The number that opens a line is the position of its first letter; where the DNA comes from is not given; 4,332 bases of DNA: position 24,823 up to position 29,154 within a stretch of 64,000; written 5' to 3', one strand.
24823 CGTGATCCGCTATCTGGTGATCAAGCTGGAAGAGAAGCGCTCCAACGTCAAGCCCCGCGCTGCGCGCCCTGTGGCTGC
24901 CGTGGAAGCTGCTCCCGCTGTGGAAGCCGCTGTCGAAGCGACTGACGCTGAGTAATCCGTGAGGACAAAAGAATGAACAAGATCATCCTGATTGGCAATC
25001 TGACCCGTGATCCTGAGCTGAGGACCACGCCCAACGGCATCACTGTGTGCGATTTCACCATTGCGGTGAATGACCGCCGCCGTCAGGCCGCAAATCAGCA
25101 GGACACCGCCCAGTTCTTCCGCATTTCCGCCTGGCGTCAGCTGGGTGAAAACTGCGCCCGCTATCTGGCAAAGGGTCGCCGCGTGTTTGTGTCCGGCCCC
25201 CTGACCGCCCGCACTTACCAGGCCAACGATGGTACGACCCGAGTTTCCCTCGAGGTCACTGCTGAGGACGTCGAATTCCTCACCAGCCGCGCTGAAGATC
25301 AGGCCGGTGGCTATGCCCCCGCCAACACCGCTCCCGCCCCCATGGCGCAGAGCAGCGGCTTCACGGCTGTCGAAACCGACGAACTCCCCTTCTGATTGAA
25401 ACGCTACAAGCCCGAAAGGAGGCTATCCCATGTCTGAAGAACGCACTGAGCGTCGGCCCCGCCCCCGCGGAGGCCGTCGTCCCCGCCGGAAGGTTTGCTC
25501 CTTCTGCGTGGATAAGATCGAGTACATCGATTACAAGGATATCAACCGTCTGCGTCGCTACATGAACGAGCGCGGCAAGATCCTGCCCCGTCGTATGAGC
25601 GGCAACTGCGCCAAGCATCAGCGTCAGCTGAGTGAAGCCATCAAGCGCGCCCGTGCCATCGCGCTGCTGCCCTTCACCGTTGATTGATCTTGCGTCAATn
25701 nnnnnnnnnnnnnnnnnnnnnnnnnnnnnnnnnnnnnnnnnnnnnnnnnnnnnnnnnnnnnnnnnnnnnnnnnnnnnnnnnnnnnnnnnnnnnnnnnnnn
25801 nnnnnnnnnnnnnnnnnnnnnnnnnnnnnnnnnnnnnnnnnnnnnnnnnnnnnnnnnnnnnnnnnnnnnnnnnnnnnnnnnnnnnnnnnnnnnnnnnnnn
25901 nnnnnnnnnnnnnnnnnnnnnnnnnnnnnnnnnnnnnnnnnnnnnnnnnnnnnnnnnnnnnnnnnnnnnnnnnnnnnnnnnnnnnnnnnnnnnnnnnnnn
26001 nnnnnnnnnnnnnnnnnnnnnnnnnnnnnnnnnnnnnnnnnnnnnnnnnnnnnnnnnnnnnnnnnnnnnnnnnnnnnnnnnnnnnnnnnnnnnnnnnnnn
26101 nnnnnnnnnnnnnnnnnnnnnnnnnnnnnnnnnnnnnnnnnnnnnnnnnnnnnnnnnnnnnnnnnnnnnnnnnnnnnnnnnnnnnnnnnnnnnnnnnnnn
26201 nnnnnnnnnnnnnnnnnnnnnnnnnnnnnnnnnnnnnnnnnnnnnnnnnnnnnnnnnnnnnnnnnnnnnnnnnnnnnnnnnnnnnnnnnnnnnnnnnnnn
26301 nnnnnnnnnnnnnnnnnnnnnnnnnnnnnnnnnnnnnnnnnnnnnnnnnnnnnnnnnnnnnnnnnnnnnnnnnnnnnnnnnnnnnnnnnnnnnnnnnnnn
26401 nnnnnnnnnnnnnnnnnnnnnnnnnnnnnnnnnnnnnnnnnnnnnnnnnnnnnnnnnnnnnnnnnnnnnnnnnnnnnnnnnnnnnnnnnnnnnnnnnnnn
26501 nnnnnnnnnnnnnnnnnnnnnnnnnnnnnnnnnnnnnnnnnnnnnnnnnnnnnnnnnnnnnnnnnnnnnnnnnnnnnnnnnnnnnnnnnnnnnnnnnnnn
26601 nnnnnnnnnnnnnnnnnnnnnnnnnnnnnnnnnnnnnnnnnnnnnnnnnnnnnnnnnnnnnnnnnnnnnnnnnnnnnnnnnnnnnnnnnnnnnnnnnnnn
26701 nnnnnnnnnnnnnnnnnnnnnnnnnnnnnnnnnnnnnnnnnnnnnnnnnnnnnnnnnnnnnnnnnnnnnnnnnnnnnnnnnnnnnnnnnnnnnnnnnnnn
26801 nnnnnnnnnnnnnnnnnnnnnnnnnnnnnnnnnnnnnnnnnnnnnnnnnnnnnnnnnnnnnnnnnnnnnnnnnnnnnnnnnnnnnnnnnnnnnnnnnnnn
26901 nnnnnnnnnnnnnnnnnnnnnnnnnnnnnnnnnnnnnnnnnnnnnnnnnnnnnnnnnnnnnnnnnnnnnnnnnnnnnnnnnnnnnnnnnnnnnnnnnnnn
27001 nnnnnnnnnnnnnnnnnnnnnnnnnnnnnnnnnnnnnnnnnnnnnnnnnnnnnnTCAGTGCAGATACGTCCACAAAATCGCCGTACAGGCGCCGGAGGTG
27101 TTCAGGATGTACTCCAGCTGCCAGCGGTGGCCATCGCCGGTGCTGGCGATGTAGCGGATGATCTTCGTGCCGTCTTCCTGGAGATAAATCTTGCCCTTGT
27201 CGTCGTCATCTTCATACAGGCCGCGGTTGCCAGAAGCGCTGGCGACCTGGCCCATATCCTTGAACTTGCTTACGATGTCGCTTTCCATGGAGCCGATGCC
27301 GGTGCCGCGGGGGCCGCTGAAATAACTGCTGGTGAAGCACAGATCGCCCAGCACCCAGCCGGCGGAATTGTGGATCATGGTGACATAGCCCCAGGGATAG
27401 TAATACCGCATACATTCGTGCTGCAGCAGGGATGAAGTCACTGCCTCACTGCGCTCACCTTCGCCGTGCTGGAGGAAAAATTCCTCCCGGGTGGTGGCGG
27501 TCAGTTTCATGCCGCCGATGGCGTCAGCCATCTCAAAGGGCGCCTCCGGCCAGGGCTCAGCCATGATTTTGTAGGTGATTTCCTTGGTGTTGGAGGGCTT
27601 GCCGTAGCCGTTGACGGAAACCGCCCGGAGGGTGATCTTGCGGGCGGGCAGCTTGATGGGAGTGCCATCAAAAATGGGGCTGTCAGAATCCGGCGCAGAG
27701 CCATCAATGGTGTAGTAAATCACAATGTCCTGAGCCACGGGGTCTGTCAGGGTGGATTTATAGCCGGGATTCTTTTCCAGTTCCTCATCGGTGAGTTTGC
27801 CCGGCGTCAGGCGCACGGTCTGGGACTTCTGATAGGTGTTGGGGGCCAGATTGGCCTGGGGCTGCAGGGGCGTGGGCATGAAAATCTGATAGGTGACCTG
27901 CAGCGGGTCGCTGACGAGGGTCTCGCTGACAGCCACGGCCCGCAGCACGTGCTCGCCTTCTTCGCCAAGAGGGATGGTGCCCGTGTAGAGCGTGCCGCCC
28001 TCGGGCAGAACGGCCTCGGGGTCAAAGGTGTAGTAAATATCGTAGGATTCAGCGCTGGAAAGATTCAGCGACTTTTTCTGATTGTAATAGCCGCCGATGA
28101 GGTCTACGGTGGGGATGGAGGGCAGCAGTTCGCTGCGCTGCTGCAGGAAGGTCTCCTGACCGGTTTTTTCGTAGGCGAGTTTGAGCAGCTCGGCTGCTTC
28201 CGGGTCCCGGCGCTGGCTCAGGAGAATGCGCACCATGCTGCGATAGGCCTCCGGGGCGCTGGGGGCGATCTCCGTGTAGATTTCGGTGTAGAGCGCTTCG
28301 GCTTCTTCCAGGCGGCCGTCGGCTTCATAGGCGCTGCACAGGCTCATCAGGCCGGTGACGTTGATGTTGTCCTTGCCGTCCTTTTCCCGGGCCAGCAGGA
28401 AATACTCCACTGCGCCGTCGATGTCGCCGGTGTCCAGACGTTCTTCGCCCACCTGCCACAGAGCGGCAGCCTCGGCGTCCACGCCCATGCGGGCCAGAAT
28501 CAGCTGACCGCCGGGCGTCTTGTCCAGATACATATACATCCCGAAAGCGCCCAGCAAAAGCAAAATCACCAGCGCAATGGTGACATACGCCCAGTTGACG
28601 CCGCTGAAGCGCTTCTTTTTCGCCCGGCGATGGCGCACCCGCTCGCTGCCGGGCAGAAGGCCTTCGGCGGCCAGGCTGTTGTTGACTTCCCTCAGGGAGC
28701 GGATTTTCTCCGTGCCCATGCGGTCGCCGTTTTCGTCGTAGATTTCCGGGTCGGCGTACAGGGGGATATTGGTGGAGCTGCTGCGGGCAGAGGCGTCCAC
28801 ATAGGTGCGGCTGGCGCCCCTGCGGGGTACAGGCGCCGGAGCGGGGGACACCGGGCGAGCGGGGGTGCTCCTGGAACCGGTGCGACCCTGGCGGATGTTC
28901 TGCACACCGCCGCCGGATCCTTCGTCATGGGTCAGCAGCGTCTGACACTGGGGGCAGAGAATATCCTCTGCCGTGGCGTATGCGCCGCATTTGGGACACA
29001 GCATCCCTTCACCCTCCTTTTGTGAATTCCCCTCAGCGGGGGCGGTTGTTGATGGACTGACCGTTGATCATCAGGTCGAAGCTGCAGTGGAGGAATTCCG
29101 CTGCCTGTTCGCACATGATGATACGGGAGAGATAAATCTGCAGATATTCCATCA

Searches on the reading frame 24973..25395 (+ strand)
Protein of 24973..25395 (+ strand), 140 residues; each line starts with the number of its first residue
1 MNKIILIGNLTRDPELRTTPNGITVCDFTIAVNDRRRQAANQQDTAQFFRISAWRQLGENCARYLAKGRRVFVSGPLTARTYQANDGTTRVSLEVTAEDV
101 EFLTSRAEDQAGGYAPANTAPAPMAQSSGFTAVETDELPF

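Call 17: search_protein_families(library=pfam, proteins=[window:24973-25395:+])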
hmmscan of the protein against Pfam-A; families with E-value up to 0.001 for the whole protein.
window:24973-25395:+ (140 aa): 2 families
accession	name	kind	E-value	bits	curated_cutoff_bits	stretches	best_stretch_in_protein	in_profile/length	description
PF00436.31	SSB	-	2.7e-35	121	26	1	1-103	1-104/104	Single-strand binding protein family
PF22657.2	SSB_1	-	0.00012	22.7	27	1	2-82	1-80/91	Another single-strand binding protein family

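Call 60: find_encoding_contigs(protein=window:24973-25395:+, flank=4000, max_places=10)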
Protein window:24973-25395:+ (140 aa): 24 contigs read that carry it; 10 places shown.
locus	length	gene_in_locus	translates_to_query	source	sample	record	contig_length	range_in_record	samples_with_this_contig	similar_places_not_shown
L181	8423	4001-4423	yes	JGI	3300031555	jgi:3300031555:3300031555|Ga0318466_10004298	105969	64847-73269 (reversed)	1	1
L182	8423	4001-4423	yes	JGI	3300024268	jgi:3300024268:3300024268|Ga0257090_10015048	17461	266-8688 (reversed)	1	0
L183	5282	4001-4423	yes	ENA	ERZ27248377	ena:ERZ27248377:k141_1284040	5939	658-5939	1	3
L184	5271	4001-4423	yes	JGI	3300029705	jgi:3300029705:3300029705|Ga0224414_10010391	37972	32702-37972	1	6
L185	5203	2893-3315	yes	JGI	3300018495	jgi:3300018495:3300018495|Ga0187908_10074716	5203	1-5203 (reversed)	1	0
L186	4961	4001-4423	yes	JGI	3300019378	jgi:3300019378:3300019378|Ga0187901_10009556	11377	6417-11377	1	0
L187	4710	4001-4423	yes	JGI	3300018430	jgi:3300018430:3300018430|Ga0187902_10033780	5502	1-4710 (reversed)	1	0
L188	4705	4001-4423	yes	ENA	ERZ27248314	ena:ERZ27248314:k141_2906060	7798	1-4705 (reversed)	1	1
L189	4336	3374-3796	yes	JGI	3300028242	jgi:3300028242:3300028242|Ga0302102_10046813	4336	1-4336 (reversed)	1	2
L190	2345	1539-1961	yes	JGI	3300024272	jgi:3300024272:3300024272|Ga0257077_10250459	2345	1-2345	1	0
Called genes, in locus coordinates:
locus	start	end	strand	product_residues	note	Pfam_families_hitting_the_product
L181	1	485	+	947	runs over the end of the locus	-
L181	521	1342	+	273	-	PF01522:Polysacc_deac_1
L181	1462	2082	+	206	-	PF02525:Flavodoxin_2 (weak), PF03358:FMN_red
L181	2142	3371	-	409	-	PF01757:Acyl_transf_3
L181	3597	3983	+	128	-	PF01250:Ribosomal_S6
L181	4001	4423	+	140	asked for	PF00436:SSB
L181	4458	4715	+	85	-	PF01084:Ribosomal_S18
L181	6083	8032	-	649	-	PF13290:CHB_HEX_C_1, PF13287:Fn3_assoc (weak)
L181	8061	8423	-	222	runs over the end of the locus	PF01966:HD (weak)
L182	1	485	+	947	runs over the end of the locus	-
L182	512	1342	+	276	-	PF01522:Polysacc_deac_1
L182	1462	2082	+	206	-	PF02525:Flavodoxin_2 (weak), PF03358:FMN_red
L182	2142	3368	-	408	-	PF01757:Acyl_transf_3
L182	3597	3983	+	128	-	PF01250:Ribosomal_S6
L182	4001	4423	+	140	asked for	PF00436:SSB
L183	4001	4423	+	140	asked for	PF00436:SSB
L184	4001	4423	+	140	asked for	PF00436:SSB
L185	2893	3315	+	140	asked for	PF00436:SSB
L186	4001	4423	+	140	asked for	PF00436:SSB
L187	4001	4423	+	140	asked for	PF00436:SSB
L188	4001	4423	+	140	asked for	PF00436:SSB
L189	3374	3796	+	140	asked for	PF00436:SSB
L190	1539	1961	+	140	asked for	PF00436:SSB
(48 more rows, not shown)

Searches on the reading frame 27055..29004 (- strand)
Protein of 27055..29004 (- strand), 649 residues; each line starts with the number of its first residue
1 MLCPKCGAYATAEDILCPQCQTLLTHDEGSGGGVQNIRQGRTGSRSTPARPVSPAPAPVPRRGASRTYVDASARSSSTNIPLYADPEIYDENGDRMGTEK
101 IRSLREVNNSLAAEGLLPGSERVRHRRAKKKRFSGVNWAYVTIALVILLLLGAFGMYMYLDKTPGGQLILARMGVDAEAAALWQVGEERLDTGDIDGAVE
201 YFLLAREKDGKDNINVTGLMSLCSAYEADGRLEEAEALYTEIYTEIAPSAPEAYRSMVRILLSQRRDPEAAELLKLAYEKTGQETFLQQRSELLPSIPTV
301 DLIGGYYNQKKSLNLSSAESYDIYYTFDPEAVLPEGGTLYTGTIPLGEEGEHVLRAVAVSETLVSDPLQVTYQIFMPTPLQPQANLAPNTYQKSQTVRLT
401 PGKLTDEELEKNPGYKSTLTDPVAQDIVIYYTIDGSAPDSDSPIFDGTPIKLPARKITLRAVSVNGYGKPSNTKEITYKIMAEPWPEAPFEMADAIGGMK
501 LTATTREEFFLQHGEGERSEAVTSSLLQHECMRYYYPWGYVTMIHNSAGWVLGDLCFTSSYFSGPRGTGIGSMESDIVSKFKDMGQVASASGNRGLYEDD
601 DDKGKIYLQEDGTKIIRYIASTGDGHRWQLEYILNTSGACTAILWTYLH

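Call 17: search_protein_families(library=pfam, proteins=[window:27055-29004:-])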
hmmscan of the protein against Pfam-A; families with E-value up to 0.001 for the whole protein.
window:27055-29004:- (649 aa): 6 families
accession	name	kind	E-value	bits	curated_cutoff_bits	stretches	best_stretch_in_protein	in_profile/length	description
PF13290.12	CHB_HEX_C_1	-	2.4e-18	66.3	22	2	415-474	21-66/67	Chitobiase/beta-hexosaminidase C-terminal domain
PF13287.12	Fn3_assoc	-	1.3e-12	48.1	23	1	428-478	11-59/59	Fn3 associated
PF13428.12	TPR_14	-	6.4e-05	23.7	23.5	0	220-259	5-43/44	Tetratricopeptide repeat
PF13432.12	TPR_16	-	9.5e-05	23.2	32.7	0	187-251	5-65/65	Tetratricopeptide repeat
PF13248.11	Zn_ribbon_3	-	0.00016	21.4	27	1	3-23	5-25/26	zinc-ribbon domain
PF14559.12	TPR_19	-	0.0002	22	25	0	228-277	3-51/68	Tetratricopeptide repeat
